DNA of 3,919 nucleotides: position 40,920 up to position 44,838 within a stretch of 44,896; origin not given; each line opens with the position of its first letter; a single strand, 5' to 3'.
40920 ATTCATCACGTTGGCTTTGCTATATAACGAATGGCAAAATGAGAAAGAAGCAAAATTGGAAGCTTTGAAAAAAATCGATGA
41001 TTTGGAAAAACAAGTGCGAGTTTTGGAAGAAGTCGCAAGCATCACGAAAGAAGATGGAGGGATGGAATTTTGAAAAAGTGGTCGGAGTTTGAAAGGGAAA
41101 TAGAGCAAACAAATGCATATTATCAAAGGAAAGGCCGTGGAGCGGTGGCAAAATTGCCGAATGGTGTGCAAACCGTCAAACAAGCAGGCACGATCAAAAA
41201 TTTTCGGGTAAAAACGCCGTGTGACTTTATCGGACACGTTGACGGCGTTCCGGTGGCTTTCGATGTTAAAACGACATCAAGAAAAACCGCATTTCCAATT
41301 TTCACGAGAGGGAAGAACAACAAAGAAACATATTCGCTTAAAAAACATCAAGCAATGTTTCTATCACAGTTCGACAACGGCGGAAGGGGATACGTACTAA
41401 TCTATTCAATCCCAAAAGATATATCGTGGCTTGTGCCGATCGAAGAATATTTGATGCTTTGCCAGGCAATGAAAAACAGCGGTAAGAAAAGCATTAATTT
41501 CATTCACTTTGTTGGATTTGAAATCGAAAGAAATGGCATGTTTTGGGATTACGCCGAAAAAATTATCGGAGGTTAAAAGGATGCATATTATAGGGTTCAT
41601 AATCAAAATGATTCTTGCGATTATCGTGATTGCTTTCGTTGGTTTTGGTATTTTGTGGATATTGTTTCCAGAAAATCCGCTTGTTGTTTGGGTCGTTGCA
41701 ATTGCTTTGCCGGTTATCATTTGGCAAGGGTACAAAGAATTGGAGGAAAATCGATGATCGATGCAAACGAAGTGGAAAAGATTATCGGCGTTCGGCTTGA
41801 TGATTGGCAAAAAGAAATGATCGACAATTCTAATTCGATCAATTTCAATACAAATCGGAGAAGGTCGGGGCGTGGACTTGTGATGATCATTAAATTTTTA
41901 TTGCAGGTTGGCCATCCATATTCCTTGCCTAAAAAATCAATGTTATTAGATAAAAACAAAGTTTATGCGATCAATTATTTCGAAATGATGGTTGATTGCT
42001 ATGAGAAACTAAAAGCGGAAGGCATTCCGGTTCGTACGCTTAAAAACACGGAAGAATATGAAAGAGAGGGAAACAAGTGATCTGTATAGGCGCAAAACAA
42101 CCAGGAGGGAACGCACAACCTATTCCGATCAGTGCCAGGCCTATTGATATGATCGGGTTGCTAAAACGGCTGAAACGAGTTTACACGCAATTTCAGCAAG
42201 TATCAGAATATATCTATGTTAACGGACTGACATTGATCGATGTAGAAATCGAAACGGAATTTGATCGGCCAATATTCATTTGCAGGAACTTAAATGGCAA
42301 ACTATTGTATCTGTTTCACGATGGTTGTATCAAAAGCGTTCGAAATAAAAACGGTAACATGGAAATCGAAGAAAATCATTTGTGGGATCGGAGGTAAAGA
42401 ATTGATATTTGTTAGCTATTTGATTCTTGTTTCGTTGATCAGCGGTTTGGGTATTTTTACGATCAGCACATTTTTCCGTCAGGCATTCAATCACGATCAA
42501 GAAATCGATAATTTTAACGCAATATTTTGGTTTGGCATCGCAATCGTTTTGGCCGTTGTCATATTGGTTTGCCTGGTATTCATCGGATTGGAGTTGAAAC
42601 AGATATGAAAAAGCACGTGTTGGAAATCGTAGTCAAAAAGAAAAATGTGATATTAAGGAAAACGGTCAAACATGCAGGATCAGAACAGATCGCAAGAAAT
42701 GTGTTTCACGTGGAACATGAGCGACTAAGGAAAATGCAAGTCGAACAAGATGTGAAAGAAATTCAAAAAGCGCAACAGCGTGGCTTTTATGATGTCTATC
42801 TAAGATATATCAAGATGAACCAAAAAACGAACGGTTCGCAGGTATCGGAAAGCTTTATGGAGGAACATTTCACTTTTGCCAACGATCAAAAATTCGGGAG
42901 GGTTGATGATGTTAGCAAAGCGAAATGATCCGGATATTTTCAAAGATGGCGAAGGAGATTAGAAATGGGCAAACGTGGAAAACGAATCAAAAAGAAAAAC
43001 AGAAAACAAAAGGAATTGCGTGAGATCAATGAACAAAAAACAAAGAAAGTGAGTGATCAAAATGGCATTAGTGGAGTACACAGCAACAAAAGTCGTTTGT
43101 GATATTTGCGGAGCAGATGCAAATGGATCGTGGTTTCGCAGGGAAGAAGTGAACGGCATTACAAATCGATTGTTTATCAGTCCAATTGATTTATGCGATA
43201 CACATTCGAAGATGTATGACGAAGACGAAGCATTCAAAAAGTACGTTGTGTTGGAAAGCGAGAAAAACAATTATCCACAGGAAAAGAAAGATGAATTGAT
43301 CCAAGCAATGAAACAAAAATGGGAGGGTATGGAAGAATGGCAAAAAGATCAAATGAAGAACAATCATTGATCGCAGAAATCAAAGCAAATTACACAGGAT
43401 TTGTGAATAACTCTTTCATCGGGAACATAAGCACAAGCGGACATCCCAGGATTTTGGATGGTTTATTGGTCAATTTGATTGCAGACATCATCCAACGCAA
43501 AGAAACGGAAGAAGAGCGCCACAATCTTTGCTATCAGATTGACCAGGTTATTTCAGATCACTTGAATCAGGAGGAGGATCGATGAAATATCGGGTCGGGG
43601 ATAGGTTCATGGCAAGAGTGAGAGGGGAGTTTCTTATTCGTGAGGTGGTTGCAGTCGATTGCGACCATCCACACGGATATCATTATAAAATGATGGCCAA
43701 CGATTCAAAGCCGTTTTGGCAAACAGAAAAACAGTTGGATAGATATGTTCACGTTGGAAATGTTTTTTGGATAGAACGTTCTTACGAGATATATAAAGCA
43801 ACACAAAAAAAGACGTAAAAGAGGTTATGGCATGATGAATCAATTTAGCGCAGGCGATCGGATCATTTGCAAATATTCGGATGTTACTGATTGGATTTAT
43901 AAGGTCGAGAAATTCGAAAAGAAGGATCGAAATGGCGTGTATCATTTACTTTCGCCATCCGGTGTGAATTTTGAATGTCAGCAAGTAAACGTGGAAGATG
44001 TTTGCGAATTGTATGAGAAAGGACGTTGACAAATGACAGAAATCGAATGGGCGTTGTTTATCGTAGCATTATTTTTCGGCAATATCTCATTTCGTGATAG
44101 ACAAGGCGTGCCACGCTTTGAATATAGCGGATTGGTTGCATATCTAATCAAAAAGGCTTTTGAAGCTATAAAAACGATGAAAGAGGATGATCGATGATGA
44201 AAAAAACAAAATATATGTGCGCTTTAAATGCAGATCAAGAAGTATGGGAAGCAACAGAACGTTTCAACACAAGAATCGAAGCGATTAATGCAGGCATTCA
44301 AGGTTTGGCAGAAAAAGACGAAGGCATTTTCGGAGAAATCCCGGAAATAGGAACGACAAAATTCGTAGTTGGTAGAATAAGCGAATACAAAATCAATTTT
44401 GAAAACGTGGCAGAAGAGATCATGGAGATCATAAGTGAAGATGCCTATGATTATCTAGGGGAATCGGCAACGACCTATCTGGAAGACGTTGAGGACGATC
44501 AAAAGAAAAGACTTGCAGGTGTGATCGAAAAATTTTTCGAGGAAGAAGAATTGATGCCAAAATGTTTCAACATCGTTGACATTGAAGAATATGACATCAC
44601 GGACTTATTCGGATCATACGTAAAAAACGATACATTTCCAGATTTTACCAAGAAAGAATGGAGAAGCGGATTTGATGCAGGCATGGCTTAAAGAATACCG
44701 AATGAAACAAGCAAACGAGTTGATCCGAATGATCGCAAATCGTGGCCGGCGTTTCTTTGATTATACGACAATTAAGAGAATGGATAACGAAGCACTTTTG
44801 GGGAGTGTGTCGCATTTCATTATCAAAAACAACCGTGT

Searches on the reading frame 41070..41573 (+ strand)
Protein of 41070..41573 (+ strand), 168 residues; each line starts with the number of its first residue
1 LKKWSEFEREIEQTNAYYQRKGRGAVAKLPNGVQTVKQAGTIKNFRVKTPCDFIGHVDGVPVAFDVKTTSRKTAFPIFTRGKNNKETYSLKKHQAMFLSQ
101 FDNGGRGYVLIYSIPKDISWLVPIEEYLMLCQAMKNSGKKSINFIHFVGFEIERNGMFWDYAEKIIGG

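Call 64: search_protein_families(library=pfam, proteins=[window:41070-41573:+], max_evalue=0.01)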
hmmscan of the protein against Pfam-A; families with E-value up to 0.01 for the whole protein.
window:41070-41573:+ (168 aa): 1 family
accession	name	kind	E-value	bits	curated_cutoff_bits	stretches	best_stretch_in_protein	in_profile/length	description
PF03838.20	RecU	-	1.5e-19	71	25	1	5-162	3-158/162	Recombination protein U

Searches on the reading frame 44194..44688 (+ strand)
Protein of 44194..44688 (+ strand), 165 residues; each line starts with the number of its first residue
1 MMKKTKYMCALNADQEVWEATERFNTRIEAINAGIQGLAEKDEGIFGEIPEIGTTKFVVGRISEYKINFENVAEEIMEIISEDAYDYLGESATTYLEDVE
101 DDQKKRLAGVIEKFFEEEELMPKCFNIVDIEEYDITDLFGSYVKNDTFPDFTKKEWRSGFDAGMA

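Call 49: search_protein_families(library=pfam, proteins=[window:44194-44688:+], max_evalue=0.01)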
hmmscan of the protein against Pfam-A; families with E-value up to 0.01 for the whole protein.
window:44194-44688:+ (165 aa): 0 families

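Call 50: search_protein_families(library=phrogs, proteins=[window:44194-44688:+], max_evalue=0.001)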
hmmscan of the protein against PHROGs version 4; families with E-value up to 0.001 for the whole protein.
window:44194-44688:+ (165 aa): 2 families
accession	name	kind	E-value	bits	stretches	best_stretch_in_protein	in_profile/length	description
phrog_1672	-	unknown function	2e-22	80.6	1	1-137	26-155/168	-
phrog_34873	-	unknown function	2.3e-10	41.3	1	5-135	8-151/284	-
